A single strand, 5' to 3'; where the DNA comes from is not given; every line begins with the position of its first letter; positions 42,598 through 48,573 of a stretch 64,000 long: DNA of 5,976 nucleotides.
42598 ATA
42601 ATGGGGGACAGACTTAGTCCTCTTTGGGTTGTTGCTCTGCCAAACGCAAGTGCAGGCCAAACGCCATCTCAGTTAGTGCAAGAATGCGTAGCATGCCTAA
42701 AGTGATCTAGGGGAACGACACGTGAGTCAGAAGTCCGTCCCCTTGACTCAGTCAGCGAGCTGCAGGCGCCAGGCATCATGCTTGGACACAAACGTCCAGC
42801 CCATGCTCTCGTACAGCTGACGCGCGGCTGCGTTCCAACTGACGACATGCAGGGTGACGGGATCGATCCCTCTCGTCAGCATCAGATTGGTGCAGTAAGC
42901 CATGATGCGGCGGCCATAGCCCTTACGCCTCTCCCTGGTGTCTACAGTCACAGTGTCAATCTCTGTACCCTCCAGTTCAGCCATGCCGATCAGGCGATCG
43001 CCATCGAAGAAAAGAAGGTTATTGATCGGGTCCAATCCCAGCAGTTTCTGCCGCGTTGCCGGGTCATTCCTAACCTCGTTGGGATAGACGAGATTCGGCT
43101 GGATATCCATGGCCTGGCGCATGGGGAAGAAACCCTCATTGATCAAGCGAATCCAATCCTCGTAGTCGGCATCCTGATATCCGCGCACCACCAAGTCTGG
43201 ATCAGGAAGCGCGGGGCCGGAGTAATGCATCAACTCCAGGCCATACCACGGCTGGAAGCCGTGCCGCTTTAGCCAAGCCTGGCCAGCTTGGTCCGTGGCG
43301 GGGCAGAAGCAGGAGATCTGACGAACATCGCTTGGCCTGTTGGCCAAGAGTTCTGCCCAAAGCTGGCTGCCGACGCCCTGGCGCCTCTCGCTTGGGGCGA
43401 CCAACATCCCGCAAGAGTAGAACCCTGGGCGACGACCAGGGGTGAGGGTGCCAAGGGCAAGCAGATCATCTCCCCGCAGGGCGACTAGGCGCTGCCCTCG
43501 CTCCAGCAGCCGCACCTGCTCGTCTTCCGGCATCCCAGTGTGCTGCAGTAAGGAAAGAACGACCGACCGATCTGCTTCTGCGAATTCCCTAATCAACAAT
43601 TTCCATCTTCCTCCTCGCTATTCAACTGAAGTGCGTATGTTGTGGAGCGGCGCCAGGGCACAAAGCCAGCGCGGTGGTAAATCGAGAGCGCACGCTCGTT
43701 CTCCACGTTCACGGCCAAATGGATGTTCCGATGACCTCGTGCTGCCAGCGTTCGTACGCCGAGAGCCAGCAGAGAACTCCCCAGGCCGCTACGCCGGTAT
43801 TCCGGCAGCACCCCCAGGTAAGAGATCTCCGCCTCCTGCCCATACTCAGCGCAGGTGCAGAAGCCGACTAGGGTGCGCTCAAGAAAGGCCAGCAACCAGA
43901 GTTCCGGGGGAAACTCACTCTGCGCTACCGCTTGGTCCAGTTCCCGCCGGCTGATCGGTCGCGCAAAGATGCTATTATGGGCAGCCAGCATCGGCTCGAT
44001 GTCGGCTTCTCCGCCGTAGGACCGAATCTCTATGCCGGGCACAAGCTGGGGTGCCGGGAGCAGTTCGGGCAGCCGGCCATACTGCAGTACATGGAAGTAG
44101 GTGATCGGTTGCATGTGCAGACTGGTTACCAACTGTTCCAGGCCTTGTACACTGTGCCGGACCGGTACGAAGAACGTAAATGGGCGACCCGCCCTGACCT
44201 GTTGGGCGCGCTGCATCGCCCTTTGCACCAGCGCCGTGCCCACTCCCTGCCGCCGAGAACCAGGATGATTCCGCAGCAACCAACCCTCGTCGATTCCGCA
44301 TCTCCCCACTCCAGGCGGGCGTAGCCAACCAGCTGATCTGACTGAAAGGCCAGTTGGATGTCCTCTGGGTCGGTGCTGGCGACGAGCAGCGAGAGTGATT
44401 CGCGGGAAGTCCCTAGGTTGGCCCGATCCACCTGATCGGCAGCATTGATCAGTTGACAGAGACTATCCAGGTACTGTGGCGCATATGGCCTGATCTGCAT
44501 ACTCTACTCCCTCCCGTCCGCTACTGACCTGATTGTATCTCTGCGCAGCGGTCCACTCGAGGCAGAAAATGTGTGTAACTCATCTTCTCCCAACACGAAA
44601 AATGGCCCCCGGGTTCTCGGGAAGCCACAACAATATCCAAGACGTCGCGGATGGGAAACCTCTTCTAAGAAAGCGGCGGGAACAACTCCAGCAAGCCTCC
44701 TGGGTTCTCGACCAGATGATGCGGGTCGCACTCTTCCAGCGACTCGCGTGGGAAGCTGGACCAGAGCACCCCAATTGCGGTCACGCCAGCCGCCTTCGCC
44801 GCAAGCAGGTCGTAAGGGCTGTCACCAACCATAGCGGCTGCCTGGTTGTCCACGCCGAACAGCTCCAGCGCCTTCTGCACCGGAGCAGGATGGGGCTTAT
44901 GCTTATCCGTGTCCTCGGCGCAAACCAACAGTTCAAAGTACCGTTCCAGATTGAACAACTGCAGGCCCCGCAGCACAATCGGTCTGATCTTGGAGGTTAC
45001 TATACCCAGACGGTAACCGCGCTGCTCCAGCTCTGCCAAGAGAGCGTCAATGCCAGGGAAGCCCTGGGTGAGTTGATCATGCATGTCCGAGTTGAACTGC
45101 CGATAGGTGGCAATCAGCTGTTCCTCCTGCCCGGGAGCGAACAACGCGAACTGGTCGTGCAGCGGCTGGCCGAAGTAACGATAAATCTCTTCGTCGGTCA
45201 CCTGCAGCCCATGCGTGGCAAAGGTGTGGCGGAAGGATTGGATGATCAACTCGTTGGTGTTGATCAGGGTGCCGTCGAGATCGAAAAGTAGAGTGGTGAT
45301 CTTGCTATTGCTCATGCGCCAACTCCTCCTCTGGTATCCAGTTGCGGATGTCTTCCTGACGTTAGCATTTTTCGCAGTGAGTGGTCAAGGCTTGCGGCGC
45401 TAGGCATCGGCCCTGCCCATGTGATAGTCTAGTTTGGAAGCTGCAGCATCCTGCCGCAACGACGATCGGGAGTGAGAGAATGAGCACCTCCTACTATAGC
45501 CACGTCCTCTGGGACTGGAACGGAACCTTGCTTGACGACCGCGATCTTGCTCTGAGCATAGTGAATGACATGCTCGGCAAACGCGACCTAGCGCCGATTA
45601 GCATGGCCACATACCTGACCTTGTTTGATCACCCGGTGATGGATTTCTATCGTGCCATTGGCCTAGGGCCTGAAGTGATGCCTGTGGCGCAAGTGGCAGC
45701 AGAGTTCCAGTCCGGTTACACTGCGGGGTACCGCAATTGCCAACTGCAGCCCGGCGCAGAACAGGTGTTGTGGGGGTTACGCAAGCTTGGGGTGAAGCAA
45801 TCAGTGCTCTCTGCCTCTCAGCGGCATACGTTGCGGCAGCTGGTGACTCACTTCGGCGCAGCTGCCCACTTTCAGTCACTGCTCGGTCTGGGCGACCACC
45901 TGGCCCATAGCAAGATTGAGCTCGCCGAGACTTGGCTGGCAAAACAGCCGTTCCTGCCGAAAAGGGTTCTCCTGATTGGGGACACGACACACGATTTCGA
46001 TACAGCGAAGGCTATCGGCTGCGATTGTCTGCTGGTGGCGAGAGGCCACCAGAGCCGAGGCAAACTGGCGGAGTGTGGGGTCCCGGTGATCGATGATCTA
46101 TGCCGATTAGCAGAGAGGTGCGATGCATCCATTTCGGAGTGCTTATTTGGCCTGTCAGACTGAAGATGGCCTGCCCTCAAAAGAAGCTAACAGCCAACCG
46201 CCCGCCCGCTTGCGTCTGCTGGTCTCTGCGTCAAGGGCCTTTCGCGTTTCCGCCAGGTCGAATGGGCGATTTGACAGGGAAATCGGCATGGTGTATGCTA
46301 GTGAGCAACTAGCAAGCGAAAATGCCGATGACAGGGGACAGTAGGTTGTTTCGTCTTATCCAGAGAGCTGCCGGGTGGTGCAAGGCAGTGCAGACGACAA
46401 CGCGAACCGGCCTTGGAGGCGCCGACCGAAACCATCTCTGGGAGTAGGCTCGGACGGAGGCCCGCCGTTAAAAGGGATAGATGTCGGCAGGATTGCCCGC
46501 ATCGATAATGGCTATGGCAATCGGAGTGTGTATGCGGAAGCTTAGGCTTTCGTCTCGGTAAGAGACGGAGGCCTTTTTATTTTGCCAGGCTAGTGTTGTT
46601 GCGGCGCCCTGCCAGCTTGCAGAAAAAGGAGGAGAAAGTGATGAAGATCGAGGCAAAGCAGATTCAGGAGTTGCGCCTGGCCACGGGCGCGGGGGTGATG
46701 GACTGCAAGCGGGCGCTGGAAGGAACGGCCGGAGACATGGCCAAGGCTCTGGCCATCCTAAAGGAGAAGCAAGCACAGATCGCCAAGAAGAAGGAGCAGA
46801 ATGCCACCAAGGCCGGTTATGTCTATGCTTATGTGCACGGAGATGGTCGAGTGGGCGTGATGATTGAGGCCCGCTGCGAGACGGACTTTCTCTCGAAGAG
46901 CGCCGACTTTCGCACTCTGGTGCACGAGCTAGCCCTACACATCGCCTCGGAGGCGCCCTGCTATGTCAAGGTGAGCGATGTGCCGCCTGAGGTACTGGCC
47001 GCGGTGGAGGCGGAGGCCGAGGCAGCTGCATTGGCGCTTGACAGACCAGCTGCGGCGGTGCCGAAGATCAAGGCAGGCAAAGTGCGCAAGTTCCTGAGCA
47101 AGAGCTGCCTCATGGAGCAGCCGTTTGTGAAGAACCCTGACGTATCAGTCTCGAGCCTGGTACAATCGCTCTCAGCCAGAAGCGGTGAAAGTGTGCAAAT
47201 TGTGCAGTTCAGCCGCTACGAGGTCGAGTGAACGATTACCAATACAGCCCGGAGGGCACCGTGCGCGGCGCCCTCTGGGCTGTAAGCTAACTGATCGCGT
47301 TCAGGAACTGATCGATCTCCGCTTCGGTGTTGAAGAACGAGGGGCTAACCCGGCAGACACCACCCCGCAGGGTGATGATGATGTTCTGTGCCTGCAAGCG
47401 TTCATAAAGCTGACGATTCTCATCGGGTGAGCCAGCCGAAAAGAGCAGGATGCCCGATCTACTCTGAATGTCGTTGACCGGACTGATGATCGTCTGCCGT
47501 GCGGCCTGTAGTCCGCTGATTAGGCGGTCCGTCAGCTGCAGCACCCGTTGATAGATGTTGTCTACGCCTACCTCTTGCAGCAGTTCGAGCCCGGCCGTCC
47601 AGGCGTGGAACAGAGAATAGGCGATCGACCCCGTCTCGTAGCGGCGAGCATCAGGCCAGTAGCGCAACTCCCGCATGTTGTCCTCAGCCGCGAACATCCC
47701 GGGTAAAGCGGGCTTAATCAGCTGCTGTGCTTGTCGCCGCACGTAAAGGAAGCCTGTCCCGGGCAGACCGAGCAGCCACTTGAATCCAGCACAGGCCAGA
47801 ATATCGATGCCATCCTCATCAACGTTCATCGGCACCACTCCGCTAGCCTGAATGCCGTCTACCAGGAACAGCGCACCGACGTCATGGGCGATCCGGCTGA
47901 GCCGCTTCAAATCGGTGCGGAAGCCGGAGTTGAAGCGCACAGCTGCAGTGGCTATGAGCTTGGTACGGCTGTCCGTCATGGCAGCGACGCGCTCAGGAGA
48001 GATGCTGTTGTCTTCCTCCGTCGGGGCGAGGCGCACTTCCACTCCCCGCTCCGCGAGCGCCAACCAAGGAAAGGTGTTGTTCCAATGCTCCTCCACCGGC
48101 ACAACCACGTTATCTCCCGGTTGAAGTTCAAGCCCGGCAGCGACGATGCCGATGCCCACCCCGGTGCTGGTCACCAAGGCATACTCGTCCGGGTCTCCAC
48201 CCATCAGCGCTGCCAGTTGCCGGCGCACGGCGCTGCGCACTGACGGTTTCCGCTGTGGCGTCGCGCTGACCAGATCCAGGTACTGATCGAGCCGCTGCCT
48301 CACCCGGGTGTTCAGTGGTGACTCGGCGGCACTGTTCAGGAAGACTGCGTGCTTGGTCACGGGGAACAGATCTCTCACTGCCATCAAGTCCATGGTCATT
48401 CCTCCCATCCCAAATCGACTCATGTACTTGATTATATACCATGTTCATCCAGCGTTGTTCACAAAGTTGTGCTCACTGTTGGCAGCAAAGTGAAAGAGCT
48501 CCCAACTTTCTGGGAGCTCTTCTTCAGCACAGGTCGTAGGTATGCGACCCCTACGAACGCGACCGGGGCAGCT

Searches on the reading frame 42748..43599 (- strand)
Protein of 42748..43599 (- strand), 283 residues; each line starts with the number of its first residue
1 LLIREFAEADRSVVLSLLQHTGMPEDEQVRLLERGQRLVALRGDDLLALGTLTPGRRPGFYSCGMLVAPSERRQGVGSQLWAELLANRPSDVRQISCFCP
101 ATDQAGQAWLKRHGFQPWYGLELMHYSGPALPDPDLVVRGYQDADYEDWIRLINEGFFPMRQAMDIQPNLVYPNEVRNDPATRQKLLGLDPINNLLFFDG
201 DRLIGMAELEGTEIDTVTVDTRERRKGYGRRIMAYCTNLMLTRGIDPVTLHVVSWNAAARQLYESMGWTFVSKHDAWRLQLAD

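Call 31: search_protein_families(library=pfam, proteins=[window:42748-43599:-], max_evalue=0.00001)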
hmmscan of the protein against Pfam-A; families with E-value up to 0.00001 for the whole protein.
window:42748-43599:- (283 aa): 5 families
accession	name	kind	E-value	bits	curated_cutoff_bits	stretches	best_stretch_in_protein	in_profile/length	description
PF00583.31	Acetyltransf_1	-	8.4e-20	71.6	20.7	2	193-268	34-116/116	Acetyltransferase (GNAT) family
PF13508.13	Acetyltransf_7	-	2.2e-16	60.4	27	2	199-269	10-83/84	Acetyltransferase (GNAT) domain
PF13673.13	Acetyltransf_10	-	9.3e-14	51.9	23.6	1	195-272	34-111/128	Acetyltransferase (GNAT) domain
PF08445.16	FR47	-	5.3e-11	42.8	22.1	1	206-271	16-80/86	FR47-like protein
PF13527.13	Acetyltransf_9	-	9.7e-10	39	25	0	141-270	5-126/127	Acetyltransferase (GNAT) domain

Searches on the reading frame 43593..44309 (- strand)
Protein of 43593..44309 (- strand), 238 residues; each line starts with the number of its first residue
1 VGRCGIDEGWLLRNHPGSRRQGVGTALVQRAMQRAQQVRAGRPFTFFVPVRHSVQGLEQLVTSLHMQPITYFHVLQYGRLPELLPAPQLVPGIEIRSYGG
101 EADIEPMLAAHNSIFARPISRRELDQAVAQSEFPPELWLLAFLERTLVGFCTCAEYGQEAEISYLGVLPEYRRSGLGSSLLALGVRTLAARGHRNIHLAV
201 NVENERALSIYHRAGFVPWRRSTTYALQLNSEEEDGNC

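Call 31: search_protein_families(library=pfam, proteins=[window:43593-44309:-], max_evalue=0.00001)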
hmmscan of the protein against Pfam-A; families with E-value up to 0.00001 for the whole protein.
window:43593-44309:- (238 aa): 4 families
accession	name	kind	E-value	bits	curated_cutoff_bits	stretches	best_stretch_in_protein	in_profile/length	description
PF00583.31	Acetyltransf_1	-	1.2e-21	77.6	20.7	1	123-216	20-116/116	Acetyltransferase (GNAT) family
PF13508.13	Acetyltransf_7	-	8.5e-16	58.5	27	1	138-217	5-83/84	Acetyltransferase (GNAT) domain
PF13673.13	Acetyltransf_10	-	9.2e-12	45.5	23.6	1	119-219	17-110/128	Acetyltransferase (GNAT) domain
PF08445.16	FR47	-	1.3e-08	35.2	22.1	1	157-217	19-78/86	FR47-like protein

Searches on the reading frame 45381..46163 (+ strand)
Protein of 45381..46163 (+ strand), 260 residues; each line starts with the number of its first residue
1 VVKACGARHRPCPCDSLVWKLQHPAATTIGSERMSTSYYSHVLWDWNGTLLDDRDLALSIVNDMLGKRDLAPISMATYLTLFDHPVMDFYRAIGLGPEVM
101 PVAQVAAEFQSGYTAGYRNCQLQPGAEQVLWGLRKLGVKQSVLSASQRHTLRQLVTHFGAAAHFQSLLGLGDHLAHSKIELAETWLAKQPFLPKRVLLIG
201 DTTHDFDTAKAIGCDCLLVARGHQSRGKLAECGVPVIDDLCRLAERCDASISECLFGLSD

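Call 32: search_protein_families(library=pfam, proteins=[window:45381-46163:+], max_evalue=0.00001)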
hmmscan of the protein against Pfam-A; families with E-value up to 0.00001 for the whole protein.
window:45381-46163:+ (260 aa): 4 families
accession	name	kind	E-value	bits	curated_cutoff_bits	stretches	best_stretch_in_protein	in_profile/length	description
PF13419.12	HAD_2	-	1.3e-18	68.1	23.8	1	42-219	1-178/178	Haloacid dehalogenase-like hydrolase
PF00702.32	Hydrolase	-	4.6e-09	37.4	26.4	1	40-213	2-191/191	haloacid dehalogenase-like hydrolase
PF12710.13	HAD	-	1.1e-08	36.1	27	1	42-210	1-189/189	haloacid dehalogenase-like hydrolase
PF13242.12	Hydrolase_like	-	6.9e-08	32.7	22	1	191-241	19-73/75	HAD-hyrolase-like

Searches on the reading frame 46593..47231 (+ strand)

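Call 32: search_protein_families(library=pfam, proteins=[window:46593-47231:+], max_evalue=0.00001)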
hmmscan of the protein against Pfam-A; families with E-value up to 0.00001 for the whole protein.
window:46593-47231:+ (212 aa): 1 family
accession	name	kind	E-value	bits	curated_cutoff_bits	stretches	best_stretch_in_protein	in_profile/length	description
PF00889.24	EF_TS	-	1.5e-29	103.5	27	1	49-211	56-202/204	Elongation factor TS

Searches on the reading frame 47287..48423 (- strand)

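Call 32: search_protein_families(library=pfam, proteins=[window:47287-48423:-], max_evalue=0.00001)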
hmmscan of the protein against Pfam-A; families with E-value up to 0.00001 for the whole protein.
window:47287-48423:- (378 aa): 3 families
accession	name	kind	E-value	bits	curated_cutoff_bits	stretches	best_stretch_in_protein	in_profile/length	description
PF00266.25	Aminotran_5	-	2.7e-45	155.4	21.5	1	27-363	1-361/371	Aminotransferase class-V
PF00155.27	Aminotran_1_2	-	3.2e-08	33.6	19.7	1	63-363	44-341/361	Aminotransferase class I and II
PF01053.26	Cys_Met_Meta_PP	-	1.2e-06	27.7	27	1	62-219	53-202/381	Cys/Met metabolism PLP-dependent enzyme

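Call 67: search_protein_families(library=ncbifam, proteins=[window:47287-48423:-], max_evalue=1e-10)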
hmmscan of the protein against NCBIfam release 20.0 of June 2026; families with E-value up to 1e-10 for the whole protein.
window:47287-48423:- (378 aa): 17 families
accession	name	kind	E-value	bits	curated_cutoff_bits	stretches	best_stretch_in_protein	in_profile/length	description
TIGR01977.1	am_tr_V_EF2568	hypoth_equivalog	1.8e-36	126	377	1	65-377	48-373/376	cysteine desulfurase family protein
TIGR01979.1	sufS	subfamily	3e-35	121.9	475.1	1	25-328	18-334/403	SufS family cysteine desulfurase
TIGR01976.1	am_tr_V_VC1184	hypoth_equivalog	1.2e-28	100.5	352.35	1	13-350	3-358/401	cysteine desulfurase-like protein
NF006791.0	PRK09295.1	equivalog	2.5e-26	92.7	661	1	64-331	70-340/406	cysteine desulfurase SufS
NF040779.1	Sec_lyase_SclA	exception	2.6e-25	89.1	525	1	65-357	47-337/378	selenocysteine lyase SclA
NF041166.1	f2_encap_cargo1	exception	1.2e-23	84.1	800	1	63-295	295-528/623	family 2A encapsulin nanocompartment cargo protein cysteine desulfurase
NF008126.0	PRK10874.1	equivalog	3.6e-20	72.5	607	1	12-286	5-293/401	cysteine desulfurase CsdA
NF051467.1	peri_mod_PvdN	equivalog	6.7e-20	71.1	650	1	42-377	76-421/425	pyoverdine-tailoring periplasmic protein PvdN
TIGR03392.1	FeS_syn_CsdA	equivalog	5.8e-19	68.5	493.6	1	14-282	4-286/398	cysteine desulfurase CsdA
TIGR03402.1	FeS_nifS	equivalog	1.5e-17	63.5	530.75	1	61-233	43-215/379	cysteine desulfurase NifS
TIGR03301.1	PhnW-AepZ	equivalog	6.5e-15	55.4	360.8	1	46-351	17-321/355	2-aminoethylphosphonate aminotransferase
TIGR02006.1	IscS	equivalog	5.9e-14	51.9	643.2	1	24-242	2-230/402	IscS subfamily cysteine desulfurase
NF010611.0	PRK14012.1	equivalog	1.3e-13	50.6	548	1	24-242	4-234/406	IscS subfamily cysteine desulfurase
TIGR03403.1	nifS_epsilon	equivalog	4.3e-13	48.8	587.7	1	105-233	92-219/382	NifS family cysteine desulfurase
NF010006.0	PRK13479.1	equivalog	8.3e-12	44.9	296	1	62-350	38-326/369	2-aminoethylphosphonate--pyruvate transaminase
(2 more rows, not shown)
